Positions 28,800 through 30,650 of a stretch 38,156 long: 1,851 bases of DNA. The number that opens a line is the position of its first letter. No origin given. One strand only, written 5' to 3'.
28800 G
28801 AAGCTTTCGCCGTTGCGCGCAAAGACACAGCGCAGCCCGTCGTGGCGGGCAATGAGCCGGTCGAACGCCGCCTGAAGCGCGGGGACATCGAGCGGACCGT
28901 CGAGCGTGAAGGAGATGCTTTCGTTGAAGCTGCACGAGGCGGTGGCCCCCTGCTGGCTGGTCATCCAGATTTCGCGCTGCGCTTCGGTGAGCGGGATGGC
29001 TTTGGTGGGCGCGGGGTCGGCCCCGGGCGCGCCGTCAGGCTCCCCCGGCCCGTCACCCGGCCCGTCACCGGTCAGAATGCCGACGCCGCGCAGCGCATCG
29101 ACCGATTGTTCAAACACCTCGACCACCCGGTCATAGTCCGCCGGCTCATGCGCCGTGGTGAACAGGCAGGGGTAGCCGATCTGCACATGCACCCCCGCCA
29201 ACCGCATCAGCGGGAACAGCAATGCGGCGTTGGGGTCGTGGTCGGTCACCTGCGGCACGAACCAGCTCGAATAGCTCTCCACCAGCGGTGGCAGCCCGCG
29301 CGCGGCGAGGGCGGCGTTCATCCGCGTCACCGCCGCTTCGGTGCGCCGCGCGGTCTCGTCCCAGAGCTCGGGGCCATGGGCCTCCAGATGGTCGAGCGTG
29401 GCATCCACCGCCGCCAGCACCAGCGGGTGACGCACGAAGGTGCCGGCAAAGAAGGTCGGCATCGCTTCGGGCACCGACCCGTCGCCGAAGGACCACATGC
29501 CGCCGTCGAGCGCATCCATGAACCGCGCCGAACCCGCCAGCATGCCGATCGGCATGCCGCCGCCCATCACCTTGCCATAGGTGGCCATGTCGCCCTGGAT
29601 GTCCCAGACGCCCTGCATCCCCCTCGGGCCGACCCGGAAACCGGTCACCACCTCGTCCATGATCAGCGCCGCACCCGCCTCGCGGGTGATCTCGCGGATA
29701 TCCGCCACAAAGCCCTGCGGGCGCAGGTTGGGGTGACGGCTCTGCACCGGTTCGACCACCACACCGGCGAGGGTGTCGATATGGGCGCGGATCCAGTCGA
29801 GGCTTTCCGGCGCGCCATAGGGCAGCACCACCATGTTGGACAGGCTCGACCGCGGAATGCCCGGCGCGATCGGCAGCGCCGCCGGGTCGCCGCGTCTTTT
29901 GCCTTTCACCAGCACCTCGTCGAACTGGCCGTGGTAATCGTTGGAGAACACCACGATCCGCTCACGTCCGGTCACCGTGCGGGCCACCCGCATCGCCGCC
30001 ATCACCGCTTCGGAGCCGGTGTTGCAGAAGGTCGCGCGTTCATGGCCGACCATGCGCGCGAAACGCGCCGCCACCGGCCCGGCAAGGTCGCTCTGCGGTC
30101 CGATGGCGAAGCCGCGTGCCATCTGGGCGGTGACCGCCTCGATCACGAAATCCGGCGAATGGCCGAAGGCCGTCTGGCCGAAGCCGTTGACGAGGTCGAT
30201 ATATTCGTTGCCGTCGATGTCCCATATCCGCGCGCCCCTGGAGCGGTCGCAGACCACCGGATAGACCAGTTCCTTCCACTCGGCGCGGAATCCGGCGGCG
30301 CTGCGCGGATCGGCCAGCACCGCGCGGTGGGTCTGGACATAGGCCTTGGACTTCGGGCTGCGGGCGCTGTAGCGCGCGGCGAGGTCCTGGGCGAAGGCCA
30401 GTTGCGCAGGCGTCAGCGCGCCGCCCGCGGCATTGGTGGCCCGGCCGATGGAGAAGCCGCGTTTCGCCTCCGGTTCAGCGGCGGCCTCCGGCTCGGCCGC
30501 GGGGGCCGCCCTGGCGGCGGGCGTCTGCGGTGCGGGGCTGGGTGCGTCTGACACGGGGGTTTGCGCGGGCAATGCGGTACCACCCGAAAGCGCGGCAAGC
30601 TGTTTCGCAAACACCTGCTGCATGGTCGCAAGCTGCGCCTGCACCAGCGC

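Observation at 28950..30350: Embedded class-III (GSA-type) aminotransferase domain within the megasynthase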

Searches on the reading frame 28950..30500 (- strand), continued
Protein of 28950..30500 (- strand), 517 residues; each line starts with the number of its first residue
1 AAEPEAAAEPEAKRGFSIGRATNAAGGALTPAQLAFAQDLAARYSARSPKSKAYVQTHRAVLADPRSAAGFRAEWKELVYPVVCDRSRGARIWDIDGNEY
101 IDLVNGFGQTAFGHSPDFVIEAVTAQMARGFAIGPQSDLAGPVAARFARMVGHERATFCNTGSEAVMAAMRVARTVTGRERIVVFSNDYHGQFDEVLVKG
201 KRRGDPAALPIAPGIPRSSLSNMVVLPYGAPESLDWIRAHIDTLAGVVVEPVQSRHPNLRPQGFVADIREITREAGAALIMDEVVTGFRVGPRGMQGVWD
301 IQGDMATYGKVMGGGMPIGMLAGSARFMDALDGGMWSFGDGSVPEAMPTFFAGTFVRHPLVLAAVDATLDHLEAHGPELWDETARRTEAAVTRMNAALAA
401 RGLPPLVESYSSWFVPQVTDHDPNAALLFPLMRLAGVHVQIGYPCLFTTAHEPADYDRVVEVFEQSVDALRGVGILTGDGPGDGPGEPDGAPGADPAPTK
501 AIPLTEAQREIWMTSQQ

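Call 34: get_annotated_region(hit=H4, flank=14000)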
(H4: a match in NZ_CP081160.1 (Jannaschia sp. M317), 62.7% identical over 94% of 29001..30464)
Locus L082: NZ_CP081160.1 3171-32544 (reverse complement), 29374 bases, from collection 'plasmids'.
description: Jannaschia sp. M317 plasmid unnamed5, complete sequence
organism: Jannaschia sp. M317 (NCBI taxid 2867011)
taxonomy: Bacteria; Pseudomonadota; Alphaproteobacteria; Rhodobacterales; Roseobacteraceae; Jannaschia; Jannaschia sp. M317
host: -; source: -; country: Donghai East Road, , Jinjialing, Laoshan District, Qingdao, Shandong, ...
typing (MOB-suite, as given by PLSDB): non-mobilizable
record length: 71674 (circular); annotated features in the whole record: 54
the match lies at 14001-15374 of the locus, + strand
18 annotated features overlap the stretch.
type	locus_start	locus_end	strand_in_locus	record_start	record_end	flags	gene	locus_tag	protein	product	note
CDS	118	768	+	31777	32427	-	-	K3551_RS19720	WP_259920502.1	GntR family transcriptional regulator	-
CDS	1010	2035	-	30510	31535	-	-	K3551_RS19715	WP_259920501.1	TRAP transporter substrate-binding protein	-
CDS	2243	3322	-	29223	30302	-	-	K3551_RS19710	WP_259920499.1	acyltransferase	-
CDS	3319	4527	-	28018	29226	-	-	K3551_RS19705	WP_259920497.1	glycosyltransferase family 4 protein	-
CDS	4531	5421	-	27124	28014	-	-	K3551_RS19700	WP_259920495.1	glycosyltransferase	-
CDS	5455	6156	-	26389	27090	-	-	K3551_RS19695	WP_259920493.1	sugar transferase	-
CDS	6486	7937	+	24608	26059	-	-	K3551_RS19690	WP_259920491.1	oligosaccharide flippase family protein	-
CDS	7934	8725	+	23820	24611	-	-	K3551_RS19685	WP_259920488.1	methyltransferase, TIGR04325 family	-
CDS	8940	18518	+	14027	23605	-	-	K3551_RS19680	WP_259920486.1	non-ribosomal peptide synthetase/type I polyketide synthase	-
CDS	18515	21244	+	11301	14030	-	-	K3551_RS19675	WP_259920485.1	condensation domain-containing protein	-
CDS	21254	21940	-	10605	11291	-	-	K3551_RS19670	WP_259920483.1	4'-phosphopantetheinyl transferase superfamily protein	-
CDS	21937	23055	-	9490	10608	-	-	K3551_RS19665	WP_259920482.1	glycosyltransferase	-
CDS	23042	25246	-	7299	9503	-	-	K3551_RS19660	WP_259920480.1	polysaccharide biosynthesis tyrosine autokinase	-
CDS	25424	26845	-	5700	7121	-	-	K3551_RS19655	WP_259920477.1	hypothetical protein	-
CDS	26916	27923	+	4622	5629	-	-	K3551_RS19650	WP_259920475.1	hypothetical protein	-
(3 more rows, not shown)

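Call 53: get_annotated_region(hit=H6, flank=15000)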
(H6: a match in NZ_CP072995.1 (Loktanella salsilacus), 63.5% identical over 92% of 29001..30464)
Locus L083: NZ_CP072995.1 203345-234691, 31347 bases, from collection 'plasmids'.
description: Loktanella salsilacus strain 1A07899 plasmid plas1, complete sequence
organism: Loktanella salsilacus (NCBI taxid 195913)
taxonomy: Bacteria; Pseudomonadota; Alphaproteobacteria; Rhodobacterales; Roseobacteraceae; Loktanella; Loktanella salsilacus
host: -; source: -; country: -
typing (MOB-suite, as given by PLSDB): non-mobilizable
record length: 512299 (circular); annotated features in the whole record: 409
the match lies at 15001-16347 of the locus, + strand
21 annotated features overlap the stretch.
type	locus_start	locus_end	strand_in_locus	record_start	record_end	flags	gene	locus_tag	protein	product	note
CDS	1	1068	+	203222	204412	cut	-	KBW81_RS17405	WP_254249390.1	glycosyltransferase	-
CDS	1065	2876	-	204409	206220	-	-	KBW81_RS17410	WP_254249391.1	CocE/NonD family hydrolase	GO:0008152 - metabolic process [Evidence IEA]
CDS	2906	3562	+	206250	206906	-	-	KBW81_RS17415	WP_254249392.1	4'-phosphopantetheinyl transferase superfamily protein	-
CDS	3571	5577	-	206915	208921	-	-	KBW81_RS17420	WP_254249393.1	hypothetical protein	-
CDS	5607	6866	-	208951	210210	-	-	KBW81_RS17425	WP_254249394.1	glycosyltransferase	-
CDS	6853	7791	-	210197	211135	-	-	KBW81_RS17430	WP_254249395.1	glycosyltransferase family A protein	-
CDS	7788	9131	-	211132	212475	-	-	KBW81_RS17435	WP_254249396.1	hypothetical protein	-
CDS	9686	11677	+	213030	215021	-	-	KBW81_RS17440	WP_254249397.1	non-ribosomal peptide synthetase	-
CDS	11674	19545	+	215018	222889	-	-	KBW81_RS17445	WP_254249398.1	non-ribosomal peptide synthetase/type I polyketide synthase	-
CDS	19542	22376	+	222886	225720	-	-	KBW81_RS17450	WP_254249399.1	condensation domain-containing protein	-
CDS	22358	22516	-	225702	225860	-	-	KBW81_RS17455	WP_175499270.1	hypothetical protein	-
CDS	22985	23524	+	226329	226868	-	-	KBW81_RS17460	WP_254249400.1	sugar transferase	-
CDS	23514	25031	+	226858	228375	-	-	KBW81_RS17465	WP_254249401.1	oligosaccharide flippase family protein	-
CDS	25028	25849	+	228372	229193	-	-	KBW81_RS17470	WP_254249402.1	methyltransferase, TIGR04325 family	-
CDS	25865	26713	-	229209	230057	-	-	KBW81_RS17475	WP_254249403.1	Crp/Fnr family transcriptional regulator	GO:0006355 - regulation of DNA-templated transcription [Evidence IEA]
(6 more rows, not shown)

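Call 54: get_annotated_region(hit=H5, flank=15000)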
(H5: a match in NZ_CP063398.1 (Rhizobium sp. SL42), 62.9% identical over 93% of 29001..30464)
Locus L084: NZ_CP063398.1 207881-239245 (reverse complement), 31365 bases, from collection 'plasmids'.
description: Rhizobium sp. SL42 plasmid unnamed1, complete sequence
organism: Rhizobium sp. SL42 (NCBI taxid 2806346)
taxonomy: Bacteria; Pseudomonadota; Alphaproteobacteria; Hyphomicrobiales; Rhizobiaceae; Rhizobium; Rhizobium sp. SL42
host: -; source: Amphicarpaea bracteata,Whole organism,root nodules; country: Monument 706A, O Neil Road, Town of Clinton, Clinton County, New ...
typing (MOB-suite, as given by PLSDB): non-mobilizable
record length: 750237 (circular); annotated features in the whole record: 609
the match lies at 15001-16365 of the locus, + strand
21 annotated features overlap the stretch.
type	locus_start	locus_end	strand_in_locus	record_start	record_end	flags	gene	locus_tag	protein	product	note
CDS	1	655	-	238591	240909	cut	-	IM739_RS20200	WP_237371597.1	exopolysaccharide transport family protein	-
CDS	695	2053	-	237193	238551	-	-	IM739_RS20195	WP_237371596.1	SLBB domain-containing protein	-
CDS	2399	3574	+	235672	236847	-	-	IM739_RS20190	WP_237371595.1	glycosyltransferase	-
CDS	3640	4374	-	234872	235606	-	-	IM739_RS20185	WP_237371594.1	response regulator transcription factor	GO:0000160 - phosphorelay signal transduction system [Evidence IEA]; GO:0006355 - regulation of DNA-templated ...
CDS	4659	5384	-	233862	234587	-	-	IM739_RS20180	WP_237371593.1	Crp/Fnr family transcriptional regulator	GO:0006355 - regulation of DNA-templated transcription [Evidence IEA]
CDS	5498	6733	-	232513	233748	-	-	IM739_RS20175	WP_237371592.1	polysaccharide pyruvyl transferase family protein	-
CDS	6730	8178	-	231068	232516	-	-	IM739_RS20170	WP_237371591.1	hypothetical protein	-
CDS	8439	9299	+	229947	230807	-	-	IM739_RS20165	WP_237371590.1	glycoside hydrolase family 16 protein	-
CDS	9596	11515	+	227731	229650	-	-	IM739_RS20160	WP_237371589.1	non-ribosomal peptide synthetase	-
CDS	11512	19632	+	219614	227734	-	-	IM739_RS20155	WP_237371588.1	non-ribosomal peptide synthetase/type I polyketide synthase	-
CDS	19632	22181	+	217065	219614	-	-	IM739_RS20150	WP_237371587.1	condensation domain-containing protein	-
CDS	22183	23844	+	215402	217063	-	-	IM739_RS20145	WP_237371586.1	hypothetical protein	-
CDS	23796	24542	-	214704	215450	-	-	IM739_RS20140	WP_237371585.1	4'-phosphopantetheinyl transferase superfamily protein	-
CDS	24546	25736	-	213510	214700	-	-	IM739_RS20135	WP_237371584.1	DegT/DnrJ/EryC1/StrS family aminotransferase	-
CDS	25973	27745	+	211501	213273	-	-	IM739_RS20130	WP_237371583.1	GMC family oxidoreductase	-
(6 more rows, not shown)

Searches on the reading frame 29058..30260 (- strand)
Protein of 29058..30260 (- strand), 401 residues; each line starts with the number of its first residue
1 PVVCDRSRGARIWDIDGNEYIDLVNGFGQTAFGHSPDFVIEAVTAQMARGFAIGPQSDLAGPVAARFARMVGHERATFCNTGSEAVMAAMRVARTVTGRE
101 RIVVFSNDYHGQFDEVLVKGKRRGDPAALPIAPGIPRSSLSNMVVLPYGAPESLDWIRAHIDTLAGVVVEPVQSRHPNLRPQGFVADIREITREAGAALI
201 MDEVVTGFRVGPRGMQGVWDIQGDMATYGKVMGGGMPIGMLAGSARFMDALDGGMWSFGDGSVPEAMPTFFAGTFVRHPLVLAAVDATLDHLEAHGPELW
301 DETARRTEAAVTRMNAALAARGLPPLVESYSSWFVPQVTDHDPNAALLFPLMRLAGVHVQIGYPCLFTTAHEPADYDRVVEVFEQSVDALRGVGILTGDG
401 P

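Call 29: search_solved_structures(query=window:29058-30260:-, show_alignments=5, max_evalue=1e-45)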
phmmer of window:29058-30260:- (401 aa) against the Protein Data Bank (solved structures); distinct sequences matched with E-value up to 1e-45: 12.
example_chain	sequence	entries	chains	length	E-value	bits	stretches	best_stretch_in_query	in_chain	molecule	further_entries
6kfm_A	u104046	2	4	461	1.6e-104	353.1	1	1-396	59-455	Mycosubtilin synthase subunit A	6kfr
6kfu_A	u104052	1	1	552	2.9e-104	352.3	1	1-396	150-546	Mycosubtilin synthase subunit A,Mycosubtilin synthase subunit A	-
3k28_A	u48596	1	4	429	1.8e-51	178.4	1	1-330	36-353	Glutamate-1-semialdehyde 2,1-aminomutase 2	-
2epj_A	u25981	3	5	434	4.8e-51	177.1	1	3-327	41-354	Glutamate-1-semialdehyde 2,1-aminomutase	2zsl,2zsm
3fq8_A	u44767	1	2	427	1e-49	172.6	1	1-302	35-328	Glutamate-1-semialdehyde 2,1-aminomutase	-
2cfb_A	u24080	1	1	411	1.3e-49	172.4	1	1-294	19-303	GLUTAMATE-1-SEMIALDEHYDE 2,1-AMINOMUTASE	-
3fqa_A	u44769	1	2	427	1.9e-49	171.8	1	1-302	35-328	Glutamate-1-semialdehyde 2,1-aminomutase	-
3fq7_A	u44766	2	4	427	2e-49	171.7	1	1-302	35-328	Glutamate-1-semialdehyde 2,1-aminomutase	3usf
2hoy_A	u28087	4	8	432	2.6e-49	171.4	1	1-304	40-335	Glutamate-1-semialdehyde 2,1-aminomutase (GSAM) apo-form | Glutamate-1-semialdehyde 2,1-aminomutase (GSAM) pmp-form | Glutamate-1-semialdehyde 2,1-aminomutase (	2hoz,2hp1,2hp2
3bs8_A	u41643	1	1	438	3.7e-49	170.8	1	1-324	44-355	Glutamate-1-semialdehyde 2,1-aminomutase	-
2gsa_A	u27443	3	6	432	4.6e-49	170.5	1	1-304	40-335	GLUTAMATE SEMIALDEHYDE AMINOTRANSFERASE | PROTEIN (GLUTAMATE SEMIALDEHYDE AMINOTRANSFERASE)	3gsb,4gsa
5hdm_A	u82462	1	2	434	7.6e-48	166.5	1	1-294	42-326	Glutamate-1-semialdehyde 2,1-aminomutase 1, chloroplastic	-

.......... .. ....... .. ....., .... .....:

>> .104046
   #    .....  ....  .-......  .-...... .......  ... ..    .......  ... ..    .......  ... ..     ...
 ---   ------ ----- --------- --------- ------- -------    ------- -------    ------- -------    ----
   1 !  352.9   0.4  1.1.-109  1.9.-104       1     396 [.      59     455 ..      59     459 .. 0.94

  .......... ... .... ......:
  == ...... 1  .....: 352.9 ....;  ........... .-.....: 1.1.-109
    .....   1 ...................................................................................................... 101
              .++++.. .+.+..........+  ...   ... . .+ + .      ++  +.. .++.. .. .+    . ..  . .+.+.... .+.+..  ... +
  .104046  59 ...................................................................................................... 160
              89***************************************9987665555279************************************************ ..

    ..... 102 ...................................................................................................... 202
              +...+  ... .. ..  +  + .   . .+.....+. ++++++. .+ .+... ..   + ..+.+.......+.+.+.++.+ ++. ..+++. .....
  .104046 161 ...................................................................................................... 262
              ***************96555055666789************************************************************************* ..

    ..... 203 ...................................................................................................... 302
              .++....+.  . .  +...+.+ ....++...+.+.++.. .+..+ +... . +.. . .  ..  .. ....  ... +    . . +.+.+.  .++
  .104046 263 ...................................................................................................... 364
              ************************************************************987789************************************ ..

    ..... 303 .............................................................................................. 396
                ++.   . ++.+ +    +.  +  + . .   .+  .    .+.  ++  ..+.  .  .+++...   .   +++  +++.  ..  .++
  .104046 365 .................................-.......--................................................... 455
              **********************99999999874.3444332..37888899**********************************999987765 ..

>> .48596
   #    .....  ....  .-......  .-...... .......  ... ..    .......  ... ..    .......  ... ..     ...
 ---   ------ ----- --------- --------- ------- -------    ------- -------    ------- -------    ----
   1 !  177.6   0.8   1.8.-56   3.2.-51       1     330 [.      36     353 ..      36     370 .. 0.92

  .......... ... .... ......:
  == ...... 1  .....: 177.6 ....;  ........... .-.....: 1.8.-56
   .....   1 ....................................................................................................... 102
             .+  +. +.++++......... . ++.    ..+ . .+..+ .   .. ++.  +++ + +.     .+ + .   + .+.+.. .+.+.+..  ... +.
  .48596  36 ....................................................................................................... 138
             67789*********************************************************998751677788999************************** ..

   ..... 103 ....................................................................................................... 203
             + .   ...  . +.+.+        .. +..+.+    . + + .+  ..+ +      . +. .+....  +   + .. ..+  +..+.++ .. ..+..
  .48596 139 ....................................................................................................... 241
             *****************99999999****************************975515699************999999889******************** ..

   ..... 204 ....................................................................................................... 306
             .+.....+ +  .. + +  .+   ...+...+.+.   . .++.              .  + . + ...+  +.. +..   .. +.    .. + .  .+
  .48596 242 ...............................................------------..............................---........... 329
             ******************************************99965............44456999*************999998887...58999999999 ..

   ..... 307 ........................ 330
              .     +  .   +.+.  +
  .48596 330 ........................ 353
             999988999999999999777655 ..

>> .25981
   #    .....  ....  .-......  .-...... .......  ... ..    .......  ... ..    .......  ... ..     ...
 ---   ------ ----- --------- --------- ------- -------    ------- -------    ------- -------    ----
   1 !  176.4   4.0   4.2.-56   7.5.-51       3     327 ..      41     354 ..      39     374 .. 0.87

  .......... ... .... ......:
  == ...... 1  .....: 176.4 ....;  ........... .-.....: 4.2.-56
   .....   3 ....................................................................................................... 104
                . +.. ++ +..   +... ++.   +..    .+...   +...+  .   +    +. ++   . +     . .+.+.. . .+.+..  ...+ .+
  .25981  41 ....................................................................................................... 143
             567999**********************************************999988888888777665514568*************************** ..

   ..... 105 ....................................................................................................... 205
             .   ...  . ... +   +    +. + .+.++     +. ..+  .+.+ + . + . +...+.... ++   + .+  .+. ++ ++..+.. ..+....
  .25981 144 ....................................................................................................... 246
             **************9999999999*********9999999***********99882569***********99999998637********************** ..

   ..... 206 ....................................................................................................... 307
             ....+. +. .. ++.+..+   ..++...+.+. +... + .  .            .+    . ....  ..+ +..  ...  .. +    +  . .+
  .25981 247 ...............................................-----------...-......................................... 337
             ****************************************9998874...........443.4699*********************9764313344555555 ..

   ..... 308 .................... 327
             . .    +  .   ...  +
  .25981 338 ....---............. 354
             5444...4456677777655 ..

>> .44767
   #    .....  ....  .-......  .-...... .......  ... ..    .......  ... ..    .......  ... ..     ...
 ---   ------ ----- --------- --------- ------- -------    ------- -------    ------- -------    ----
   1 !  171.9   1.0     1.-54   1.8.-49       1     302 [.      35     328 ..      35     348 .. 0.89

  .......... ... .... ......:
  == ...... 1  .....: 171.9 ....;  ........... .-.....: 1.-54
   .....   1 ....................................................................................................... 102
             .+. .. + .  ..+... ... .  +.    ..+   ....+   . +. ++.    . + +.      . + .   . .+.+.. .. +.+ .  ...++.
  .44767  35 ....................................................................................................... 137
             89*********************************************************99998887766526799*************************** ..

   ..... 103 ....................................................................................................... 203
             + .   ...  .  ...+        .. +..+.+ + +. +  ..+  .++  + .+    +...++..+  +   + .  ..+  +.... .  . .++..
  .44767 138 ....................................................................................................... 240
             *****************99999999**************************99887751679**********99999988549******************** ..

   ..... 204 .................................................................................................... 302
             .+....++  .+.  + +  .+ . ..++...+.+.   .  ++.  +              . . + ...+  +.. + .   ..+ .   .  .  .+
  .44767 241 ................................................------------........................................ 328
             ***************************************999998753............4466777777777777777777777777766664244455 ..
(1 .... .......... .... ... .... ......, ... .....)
